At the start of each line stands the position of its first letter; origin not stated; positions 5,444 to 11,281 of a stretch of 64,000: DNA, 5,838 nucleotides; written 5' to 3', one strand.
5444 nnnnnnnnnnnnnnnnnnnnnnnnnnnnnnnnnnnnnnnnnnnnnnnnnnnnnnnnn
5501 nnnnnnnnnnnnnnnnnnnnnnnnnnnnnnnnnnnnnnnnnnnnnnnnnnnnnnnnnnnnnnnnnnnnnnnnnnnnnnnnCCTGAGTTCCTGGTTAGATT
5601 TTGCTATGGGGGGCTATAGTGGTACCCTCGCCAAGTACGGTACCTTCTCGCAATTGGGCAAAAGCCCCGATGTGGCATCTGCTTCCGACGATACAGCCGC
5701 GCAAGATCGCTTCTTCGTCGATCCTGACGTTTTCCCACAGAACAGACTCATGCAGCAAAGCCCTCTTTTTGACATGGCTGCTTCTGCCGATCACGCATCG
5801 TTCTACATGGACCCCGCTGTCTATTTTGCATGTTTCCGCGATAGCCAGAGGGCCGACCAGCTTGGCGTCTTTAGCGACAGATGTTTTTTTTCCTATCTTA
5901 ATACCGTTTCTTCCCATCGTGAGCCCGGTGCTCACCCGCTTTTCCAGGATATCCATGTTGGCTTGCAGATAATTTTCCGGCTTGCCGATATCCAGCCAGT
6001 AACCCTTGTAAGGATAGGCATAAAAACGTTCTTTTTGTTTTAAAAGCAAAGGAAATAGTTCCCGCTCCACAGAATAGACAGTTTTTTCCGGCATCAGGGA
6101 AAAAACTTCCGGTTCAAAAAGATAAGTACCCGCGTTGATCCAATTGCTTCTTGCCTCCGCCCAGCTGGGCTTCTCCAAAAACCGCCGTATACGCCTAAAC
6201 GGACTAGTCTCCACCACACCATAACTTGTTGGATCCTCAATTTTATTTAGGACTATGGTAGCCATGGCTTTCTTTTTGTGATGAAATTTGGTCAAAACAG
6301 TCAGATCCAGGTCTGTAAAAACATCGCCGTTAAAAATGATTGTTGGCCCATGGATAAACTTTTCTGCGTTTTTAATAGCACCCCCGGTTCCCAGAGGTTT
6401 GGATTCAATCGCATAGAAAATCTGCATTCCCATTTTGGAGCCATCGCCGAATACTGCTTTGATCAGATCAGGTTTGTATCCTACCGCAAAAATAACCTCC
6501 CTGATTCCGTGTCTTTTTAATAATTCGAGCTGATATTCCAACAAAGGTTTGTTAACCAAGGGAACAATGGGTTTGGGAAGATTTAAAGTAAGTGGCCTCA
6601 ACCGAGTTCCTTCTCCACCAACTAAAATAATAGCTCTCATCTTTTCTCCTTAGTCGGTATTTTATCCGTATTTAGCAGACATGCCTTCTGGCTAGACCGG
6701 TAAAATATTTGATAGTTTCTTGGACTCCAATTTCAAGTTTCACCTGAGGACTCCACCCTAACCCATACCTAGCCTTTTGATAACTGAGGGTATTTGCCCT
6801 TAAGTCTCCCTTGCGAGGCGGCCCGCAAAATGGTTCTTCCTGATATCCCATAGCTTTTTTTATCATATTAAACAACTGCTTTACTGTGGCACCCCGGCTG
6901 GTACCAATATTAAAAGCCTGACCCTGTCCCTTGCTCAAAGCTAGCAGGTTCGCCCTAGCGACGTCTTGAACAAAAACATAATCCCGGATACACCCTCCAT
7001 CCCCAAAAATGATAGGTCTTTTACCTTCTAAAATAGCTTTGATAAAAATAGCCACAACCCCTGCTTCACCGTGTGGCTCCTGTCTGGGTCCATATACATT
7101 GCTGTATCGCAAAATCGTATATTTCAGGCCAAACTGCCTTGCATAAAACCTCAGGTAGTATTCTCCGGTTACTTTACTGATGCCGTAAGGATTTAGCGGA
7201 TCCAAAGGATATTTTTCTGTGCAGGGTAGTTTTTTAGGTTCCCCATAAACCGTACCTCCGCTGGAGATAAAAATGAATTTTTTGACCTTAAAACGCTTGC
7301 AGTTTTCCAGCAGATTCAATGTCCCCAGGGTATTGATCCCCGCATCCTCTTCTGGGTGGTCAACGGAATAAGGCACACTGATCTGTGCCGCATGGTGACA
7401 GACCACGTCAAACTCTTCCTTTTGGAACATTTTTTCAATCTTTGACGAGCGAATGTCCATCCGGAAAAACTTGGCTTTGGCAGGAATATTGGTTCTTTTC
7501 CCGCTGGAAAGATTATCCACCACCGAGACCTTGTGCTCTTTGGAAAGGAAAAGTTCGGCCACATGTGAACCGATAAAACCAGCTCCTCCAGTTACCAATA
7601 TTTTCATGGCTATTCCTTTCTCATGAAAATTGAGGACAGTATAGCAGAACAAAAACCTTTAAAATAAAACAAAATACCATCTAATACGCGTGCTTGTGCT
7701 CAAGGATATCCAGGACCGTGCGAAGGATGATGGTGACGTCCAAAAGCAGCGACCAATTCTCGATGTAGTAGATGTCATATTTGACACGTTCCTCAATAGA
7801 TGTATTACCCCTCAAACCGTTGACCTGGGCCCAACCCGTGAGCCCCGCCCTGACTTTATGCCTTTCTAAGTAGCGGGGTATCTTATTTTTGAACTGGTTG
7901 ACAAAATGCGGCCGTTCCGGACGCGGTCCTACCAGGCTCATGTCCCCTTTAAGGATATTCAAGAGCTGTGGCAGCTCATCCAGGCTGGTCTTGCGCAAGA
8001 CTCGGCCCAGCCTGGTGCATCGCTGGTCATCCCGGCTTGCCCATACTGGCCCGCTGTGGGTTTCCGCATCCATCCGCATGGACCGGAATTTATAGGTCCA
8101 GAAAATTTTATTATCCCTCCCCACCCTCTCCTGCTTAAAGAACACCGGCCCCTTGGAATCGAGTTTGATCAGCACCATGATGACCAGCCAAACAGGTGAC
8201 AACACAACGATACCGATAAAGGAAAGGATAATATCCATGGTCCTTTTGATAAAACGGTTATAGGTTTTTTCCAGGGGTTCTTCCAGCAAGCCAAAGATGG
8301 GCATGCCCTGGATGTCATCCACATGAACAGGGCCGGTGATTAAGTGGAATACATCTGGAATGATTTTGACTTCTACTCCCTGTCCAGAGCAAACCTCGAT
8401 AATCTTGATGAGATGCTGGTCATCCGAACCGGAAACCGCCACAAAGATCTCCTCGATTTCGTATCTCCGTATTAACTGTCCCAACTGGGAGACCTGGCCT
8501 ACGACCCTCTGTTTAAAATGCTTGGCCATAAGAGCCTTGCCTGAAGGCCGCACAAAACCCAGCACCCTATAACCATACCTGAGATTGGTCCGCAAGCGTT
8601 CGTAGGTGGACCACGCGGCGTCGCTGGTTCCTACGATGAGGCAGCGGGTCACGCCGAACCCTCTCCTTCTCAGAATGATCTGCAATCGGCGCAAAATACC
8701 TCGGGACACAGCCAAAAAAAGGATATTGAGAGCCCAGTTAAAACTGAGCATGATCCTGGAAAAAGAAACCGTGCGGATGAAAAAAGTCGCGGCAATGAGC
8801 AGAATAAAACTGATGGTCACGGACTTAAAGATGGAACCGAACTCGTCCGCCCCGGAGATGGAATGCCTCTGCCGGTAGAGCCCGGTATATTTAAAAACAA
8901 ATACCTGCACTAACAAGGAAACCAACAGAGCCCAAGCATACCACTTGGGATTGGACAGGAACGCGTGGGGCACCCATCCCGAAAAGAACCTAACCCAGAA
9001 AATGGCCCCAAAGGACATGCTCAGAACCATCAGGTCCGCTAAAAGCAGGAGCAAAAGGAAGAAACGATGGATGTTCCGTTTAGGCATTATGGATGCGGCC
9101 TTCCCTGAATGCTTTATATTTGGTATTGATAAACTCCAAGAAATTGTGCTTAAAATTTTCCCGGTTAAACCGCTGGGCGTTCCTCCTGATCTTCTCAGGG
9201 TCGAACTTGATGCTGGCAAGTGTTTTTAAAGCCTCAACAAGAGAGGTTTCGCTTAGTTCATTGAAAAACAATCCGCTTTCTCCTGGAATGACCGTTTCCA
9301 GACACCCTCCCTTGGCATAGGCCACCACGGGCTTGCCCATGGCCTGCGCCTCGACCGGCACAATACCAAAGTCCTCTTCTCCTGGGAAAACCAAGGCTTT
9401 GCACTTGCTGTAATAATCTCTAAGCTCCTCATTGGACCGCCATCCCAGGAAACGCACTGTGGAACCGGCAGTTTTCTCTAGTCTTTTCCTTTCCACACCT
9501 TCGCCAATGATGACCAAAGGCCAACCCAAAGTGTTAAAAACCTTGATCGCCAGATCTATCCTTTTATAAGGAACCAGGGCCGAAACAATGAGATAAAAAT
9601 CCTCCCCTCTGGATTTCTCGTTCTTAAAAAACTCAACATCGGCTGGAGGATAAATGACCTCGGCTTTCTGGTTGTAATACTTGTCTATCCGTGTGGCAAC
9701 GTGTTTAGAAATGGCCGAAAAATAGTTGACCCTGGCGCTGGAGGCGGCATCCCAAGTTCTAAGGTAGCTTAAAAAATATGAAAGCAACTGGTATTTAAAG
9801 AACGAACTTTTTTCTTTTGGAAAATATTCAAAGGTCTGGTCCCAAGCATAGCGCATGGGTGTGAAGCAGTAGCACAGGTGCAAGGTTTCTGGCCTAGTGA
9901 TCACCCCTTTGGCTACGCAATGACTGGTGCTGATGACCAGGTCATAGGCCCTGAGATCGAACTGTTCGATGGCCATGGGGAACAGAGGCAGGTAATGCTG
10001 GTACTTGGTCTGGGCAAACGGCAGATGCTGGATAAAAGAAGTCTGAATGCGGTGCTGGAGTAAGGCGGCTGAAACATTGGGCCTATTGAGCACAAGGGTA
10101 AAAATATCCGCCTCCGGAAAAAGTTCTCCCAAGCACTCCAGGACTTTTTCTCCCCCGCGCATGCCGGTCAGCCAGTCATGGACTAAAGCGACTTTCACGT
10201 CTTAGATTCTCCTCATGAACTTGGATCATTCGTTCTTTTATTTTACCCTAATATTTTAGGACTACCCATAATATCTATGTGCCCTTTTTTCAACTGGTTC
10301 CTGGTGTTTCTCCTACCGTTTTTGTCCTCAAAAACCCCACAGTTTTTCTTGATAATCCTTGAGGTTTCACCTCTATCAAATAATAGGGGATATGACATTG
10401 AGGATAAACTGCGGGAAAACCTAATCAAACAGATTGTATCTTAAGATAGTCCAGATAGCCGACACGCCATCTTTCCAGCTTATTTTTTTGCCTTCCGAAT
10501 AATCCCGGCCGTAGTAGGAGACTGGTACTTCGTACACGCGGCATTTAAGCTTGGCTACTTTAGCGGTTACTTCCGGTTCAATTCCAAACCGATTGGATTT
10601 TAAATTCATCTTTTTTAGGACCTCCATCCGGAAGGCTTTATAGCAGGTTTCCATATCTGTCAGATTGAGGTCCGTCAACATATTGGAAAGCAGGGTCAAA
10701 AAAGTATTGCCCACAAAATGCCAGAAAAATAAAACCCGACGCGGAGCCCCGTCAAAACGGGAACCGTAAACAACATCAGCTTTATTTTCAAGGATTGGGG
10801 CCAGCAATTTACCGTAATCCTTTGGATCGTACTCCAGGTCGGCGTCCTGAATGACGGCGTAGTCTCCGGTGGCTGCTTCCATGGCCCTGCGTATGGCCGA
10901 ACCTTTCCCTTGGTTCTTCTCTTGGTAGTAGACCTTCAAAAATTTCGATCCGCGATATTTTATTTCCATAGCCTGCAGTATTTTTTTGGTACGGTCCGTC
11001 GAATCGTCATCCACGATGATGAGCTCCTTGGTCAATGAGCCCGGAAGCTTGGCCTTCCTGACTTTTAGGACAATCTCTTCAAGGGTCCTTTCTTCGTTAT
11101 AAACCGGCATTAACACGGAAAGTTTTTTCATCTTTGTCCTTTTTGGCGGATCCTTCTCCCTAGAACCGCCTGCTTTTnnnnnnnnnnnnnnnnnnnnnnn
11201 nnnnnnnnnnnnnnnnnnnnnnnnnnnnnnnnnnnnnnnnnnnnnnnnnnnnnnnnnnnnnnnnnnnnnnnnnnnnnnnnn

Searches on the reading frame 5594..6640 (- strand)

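Call 48: search_protein_families(library=pfam, proteins=[window:5594-6640:-], max_evalue=0.0001)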
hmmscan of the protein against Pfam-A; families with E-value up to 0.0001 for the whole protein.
window:5594-6640:- (348 aa): 6 families
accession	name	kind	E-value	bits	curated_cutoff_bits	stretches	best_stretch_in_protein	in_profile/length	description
PF00483.29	NTP_transferase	-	4.4e-55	187.4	21.2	1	3-233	2-244/245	Nucleotidyl transferase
PF25084.1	LbH_EIF2B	-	1.6e-17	63.9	54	1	248-347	5-104/105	EIF2B subunit epsilon LbH domain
PF00132.30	Hexapep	-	5.5e-12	45.3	27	1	315-348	1-34/36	Bacterial transferase hexapeptide (six repeats)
PF24894.1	Hexapep_GlmU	-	1e-08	35.7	23.3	1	267-326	21-79/104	GlmU-like, C-terminal hexapeptide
PF12804.13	NTP_transf_3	-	7.9e-07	29.8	27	1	3-63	1-55/160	MobA-like NTP transferase domain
PF25087.1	GMPPB_C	-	4.7e-06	26.7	39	1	267-340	13-81/110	GMPPB C-terminal domain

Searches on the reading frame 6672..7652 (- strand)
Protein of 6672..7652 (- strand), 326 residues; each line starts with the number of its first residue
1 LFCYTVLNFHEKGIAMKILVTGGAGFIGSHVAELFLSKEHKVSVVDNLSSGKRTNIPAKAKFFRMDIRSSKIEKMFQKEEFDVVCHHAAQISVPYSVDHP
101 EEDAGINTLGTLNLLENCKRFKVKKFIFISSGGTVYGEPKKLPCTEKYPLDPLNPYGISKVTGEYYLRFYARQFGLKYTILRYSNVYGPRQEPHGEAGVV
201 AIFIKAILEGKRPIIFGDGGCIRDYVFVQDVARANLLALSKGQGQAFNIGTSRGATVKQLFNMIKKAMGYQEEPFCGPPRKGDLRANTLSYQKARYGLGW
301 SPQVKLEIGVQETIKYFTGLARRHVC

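Call 48: search_protein_families(library=pfam, proteins=[window:6672-7652:-], max_evalue=0.0001)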
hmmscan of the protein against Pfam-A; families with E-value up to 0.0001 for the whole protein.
window:6672-7652:- (326 aa): 7 families
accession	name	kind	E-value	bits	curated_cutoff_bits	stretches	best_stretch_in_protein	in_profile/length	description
PF01370.27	Epimerase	-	2.8e-66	223.8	20.9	1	18-250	1-240/240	NAD dependent epimerase/dehydratase family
PF16363.11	GDP_Man_Dehyd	-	6.9e-59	200.4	27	1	19-313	1-332/332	GDP-mannose 4,6 dehydratase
PF04321.23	RmlD_sub_bind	-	2.6e-18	66.5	27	1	16-191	1-156/287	RmlD substrate binding domain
PF01073.25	3Beta_HSD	-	1.2e-17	64.4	22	1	19-241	1-231/280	3-beta hydroxysteroid dehydrogenase/isomerase family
PF02719.21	Polysacc_synt_2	-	1.7e-17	64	20.2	1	18-272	1-251/293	Polysaccharide biosynthesis protein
PF07993.18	NAD_binding_4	-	3.1e-16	59.7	20.1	1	71-233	81-256/258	Male sterility protein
PF13460.12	NAD_binding_10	-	1.8e-09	38.2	27.2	1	22-186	1-146/184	NAD(P)H-binding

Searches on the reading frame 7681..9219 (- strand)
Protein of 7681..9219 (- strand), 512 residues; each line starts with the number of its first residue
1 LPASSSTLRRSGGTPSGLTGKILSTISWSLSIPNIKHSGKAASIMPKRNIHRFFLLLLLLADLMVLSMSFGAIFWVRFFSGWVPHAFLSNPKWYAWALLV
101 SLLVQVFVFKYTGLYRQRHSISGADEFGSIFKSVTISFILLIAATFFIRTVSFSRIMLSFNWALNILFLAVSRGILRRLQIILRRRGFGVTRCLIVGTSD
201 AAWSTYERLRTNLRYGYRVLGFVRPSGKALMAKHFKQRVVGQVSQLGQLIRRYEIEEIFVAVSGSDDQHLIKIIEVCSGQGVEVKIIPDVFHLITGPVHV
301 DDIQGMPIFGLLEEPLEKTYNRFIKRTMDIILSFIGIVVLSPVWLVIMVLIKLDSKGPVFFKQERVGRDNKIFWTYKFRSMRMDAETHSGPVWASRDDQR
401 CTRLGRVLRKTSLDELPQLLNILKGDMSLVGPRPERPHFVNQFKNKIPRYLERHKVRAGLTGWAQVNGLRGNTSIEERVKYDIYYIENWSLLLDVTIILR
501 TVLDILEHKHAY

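Call 48: search_protein_families(library=pfam, proteins=[window:7681-9219:-], max_evalue=0.0001)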
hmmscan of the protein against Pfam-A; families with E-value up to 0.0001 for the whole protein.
window:7681-9219:- (512 aa): 2 families
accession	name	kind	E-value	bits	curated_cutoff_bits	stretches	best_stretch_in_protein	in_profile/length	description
PF02397.22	Bac_transf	-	4.1e-75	251.7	27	1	325-506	1-178/179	Bacterial sugar transferase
PF13727.12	CoA_binding_3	-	1e-15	58.6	25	1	112-288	3-175/175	CoA-binding domain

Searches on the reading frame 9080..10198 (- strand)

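Call 48: search_protein_families(library=pfam, proteins=[window:9080-10198:-], max_evalue=0.0001)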
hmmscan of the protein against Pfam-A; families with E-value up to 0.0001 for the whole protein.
window:9080-10198:- (372 aa): 2 families
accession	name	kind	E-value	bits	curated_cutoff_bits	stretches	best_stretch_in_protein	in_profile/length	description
PF00534.26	Glycos_transf_1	-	1.7e-29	103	26.4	1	189-343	5-171/172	Glycosyl transferases group 1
PF13692.12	Glyco_trans_1_4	-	7.8e-22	78.5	27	1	203-328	5-140/142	Glycosyl transferases group 1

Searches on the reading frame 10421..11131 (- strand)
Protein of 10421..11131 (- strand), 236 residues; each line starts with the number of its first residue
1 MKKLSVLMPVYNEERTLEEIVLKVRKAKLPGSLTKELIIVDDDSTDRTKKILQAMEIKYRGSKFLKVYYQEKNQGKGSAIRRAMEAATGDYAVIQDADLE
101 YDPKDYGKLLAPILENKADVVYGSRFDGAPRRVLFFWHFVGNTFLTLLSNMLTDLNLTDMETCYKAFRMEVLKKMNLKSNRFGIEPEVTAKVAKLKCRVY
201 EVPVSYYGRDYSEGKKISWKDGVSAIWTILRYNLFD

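Call 48: search_protein_families(library=pfam, proteins=[window:10421-11131:-], max_evalue=0.0001)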
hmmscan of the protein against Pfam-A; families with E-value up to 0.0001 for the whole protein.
window:10421-11131:- (236 aa): 1 family
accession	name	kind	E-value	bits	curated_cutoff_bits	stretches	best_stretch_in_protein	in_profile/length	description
PF00535.33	Glycos_transf_2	-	2.1e-34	119.3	23.3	1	5-174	1-166/168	Glycosyl transferase family 2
